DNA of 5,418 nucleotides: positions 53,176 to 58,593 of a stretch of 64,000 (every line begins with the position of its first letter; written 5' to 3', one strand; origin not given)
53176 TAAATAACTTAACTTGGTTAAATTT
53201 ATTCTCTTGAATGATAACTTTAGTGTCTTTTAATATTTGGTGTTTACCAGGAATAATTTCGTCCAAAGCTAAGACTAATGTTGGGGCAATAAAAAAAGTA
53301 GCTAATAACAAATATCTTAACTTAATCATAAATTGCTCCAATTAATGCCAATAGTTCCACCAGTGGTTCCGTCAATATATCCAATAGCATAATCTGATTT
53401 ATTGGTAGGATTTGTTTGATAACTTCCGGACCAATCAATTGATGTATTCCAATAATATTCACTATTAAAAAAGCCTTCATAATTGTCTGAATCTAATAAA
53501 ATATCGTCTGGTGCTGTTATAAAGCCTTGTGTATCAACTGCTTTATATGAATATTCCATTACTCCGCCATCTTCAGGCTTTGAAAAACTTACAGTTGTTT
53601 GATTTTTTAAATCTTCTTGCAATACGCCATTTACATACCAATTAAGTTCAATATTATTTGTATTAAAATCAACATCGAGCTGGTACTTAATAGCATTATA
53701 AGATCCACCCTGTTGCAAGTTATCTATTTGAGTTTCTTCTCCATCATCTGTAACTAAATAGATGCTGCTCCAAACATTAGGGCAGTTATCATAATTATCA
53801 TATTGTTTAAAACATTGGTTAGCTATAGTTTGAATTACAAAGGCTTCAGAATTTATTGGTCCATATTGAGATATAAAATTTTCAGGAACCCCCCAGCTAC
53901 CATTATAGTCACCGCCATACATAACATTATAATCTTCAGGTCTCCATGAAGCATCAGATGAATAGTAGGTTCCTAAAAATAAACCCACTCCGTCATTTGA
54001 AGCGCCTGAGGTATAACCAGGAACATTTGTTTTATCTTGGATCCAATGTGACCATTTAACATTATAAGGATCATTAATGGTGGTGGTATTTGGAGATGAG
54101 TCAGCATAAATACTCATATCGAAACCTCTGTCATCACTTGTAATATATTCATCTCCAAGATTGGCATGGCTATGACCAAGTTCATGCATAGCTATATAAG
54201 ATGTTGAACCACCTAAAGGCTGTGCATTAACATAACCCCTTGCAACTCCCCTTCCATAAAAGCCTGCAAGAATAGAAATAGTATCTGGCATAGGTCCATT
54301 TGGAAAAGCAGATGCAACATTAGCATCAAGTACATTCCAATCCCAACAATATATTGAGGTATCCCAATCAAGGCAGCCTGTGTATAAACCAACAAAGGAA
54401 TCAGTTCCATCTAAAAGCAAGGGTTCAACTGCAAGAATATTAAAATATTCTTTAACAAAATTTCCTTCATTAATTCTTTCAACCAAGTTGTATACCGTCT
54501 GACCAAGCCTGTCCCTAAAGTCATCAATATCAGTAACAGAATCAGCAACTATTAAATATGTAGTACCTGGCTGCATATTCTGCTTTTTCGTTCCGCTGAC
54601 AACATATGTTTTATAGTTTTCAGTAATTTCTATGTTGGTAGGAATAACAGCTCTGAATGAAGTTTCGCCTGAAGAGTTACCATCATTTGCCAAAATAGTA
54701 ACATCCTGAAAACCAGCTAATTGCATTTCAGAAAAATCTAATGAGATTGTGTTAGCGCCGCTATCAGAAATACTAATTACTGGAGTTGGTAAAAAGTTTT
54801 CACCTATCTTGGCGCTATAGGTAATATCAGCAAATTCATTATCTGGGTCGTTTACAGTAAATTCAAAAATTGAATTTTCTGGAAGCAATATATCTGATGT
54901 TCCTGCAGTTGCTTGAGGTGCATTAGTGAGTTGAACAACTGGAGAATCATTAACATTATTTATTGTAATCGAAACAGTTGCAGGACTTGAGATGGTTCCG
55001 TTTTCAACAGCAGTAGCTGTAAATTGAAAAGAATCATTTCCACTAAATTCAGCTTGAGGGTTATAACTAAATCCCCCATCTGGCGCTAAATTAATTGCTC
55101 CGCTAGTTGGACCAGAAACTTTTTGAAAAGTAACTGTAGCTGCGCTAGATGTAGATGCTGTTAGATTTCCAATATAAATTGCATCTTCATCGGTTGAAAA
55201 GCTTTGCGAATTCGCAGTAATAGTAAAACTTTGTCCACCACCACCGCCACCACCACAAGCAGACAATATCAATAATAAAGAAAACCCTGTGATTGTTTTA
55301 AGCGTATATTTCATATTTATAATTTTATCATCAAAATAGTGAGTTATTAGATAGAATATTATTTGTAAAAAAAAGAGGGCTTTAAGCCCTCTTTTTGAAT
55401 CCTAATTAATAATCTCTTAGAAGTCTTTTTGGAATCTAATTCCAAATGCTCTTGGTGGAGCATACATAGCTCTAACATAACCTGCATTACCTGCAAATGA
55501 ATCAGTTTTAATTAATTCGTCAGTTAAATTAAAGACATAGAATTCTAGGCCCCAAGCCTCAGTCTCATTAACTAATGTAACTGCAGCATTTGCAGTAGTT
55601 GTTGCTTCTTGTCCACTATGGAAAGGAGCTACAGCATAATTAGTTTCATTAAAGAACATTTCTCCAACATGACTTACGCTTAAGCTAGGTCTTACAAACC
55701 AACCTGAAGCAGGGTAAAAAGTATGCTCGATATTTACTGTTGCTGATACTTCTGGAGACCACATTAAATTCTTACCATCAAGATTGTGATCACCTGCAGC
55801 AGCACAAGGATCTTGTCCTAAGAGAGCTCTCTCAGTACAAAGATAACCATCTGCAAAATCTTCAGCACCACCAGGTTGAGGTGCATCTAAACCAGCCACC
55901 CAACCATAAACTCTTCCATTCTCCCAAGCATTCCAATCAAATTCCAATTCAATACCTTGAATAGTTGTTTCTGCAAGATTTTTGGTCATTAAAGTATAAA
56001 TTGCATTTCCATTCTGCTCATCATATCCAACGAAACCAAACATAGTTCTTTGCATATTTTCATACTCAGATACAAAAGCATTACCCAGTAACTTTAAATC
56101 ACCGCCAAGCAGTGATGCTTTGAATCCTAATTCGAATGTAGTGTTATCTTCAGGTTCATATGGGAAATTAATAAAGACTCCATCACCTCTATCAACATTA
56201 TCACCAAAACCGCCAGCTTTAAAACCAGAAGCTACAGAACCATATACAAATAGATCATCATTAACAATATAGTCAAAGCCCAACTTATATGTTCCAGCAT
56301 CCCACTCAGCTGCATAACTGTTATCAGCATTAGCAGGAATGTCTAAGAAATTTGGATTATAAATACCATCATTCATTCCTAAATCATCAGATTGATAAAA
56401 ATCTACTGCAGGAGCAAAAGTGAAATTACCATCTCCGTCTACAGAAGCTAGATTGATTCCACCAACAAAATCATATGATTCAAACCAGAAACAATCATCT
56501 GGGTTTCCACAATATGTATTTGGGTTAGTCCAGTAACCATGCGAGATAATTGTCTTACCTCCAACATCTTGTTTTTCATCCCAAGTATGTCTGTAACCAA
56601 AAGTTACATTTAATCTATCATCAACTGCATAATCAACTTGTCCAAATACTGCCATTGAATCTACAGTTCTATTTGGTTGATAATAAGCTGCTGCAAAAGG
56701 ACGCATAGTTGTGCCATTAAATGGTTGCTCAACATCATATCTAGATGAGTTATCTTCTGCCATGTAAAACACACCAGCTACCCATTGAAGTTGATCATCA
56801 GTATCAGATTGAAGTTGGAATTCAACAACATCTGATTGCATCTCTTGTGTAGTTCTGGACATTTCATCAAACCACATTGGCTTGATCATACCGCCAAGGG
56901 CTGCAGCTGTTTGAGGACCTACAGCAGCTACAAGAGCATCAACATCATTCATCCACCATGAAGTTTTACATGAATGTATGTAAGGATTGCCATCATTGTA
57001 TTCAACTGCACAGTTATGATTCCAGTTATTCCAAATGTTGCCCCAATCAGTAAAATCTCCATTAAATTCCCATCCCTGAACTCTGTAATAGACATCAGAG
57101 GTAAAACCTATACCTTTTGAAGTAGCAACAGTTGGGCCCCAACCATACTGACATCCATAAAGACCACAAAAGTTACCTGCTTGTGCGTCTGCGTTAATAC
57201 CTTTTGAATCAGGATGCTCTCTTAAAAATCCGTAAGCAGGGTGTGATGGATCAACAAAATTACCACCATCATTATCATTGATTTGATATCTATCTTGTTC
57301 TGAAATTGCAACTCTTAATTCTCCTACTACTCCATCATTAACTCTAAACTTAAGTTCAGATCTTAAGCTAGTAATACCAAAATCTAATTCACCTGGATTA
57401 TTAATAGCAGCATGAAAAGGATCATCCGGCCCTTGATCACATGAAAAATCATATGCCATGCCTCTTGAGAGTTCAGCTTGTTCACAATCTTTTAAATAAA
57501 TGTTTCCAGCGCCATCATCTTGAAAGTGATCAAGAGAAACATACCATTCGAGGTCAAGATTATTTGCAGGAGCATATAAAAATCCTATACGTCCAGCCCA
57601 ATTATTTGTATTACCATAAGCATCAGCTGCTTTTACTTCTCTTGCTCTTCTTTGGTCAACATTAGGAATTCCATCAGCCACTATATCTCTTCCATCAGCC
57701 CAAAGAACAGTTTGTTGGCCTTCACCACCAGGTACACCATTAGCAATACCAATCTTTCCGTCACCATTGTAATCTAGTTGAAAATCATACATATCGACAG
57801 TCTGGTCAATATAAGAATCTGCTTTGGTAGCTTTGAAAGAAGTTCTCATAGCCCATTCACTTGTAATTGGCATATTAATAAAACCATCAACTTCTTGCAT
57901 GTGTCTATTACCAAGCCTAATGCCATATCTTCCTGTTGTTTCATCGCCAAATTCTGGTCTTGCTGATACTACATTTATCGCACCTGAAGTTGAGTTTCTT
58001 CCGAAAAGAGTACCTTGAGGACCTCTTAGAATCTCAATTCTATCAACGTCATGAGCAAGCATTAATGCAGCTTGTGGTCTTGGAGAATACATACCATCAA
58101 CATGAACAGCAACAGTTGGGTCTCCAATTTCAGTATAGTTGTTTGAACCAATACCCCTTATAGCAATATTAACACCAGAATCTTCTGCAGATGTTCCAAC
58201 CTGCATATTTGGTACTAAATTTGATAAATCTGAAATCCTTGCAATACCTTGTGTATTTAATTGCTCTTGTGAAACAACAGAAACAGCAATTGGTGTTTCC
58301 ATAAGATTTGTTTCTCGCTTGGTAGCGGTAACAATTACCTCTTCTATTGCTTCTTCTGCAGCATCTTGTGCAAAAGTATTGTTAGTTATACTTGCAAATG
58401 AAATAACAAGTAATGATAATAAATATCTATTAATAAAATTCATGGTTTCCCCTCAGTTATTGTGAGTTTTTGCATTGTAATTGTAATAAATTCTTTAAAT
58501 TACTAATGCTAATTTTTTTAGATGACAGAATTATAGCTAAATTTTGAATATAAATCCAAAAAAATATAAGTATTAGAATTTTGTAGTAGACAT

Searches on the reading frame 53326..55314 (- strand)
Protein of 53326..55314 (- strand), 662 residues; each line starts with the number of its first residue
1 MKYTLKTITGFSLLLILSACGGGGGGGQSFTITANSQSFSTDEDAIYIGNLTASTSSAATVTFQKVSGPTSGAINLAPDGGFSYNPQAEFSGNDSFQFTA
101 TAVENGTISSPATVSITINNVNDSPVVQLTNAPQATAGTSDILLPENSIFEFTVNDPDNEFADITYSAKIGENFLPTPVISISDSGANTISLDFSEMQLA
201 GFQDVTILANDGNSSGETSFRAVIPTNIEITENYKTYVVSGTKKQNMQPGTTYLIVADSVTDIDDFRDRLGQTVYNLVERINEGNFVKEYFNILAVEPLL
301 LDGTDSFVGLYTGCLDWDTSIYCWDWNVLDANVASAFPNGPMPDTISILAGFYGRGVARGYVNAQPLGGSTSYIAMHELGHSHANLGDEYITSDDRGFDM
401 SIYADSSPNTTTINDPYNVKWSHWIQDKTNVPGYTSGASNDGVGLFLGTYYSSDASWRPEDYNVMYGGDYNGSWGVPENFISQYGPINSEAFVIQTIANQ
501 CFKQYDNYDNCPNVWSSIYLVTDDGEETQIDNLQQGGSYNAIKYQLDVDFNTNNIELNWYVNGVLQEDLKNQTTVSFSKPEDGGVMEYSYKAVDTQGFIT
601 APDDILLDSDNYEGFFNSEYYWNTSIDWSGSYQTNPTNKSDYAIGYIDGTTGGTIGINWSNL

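Call 78: search_protein_families(library=pfam, proteins=[window:53326-55314:-], max_evalue=0.00001)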
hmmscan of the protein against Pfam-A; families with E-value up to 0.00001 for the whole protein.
window:53326-55314:- (662 aa): 2 families
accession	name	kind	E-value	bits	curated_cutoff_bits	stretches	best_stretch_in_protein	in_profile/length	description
PF09471.16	Peptidase_M64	-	2.4e-13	50.4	26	1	304-433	77-205/302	IgA Peptidase M64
PF17963.7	Big_9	-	3.9e-08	34.5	23.6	1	33-117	5-89/89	Bacterial Ig domain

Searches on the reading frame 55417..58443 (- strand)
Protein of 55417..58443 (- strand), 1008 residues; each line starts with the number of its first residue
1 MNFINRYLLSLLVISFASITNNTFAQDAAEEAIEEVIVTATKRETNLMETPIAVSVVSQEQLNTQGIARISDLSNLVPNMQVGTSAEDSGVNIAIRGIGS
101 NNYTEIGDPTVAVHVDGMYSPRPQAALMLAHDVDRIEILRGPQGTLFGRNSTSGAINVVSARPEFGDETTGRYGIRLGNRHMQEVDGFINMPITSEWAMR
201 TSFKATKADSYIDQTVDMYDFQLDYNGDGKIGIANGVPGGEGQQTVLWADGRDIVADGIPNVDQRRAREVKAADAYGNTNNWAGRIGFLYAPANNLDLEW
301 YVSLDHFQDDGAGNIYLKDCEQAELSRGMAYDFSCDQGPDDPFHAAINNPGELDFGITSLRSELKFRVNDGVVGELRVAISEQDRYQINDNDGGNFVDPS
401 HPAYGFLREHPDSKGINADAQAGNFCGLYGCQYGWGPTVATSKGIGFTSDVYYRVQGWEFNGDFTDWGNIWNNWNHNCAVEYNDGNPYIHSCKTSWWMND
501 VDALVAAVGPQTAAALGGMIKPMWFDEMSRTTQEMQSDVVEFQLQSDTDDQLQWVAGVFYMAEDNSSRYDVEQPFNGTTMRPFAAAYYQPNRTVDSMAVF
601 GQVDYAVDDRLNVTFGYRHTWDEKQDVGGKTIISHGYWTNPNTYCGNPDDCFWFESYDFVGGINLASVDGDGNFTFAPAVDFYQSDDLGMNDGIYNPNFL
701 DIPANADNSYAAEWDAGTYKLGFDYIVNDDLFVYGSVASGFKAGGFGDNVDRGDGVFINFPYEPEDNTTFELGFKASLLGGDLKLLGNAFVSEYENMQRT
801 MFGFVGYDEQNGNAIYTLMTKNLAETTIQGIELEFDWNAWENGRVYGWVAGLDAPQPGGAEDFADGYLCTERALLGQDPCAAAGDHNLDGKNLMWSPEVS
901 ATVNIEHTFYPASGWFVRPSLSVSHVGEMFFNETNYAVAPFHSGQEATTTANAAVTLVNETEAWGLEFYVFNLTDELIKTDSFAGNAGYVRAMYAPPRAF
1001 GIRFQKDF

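Call 78: search_protein_families(library=pfam, proteins=[window:55417-58443:-], max_evalue=0.00001)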
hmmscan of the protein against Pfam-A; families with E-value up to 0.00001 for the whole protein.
window:55417-58443:- (1008 aa): 2 families
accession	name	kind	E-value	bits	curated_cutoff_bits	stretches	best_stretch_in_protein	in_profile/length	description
PF00593.30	TonB_dep_Rec_b-barrel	-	1.2e-23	85.1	27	1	448-973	33-436/436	TonB dependent receptor-like, beta-barrel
PF07715.20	Plug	-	9.1e-18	65.2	23.9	1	47-155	2-107/107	TonB-dependent Receptor Plug Domain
